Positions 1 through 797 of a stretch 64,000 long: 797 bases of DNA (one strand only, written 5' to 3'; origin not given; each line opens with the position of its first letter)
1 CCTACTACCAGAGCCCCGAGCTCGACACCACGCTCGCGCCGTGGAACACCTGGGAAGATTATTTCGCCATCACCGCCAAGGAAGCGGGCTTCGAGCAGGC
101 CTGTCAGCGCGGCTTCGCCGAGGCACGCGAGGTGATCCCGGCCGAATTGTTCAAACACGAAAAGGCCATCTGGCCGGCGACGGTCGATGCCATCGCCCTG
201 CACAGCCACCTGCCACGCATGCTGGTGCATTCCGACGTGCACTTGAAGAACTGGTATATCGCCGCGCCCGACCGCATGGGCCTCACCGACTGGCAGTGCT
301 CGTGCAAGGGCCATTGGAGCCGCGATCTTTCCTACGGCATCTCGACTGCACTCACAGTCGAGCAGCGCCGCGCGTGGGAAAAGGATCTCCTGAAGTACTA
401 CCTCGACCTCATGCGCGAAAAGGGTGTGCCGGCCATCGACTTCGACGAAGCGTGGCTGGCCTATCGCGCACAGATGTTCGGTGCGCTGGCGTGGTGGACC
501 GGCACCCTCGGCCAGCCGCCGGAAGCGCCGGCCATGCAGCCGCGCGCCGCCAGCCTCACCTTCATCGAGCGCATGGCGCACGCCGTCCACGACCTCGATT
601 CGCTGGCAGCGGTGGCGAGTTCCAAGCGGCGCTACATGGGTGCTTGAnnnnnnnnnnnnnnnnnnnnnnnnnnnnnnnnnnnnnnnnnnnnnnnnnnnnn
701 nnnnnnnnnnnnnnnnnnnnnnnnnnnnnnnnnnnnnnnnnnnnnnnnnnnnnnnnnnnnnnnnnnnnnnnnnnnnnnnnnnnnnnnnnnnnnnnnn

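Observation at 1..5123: Mirror-image pairs of APH-fold kinase + 168-aa unknown protein flanking an SDR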

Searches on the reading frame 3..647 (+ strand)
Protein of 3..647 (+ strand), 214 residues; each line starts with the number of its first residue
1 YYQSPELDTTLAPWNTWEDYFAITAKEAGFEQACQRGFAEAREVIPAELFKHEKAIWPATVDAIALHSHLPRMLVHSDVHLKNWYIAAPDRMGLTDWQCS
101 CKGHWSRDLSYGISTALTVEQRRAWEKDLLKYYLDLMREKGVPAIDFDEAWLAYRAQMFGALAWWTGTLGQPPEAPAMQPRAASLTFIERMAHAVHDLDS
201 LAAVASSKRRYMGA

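Call 6: search_protein_families(library=pfam, proteins=[window:3-647:+], max_evalue=0.01)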
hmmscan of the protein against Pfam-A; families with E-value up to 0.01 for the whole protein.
window:3-647:+ (214 aa): 2 families
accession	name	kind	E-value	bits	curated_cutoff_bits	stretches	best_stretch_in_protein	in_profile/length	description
PF01636.29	APH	-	3.4e-09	37.2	23.2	1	41-137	146-233/239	Phosphotransferase enzyme family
PF02958.26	EcKL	-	3.3e-05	23.8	22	1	72-139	215-287/294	Ecdysteroid kinase-like family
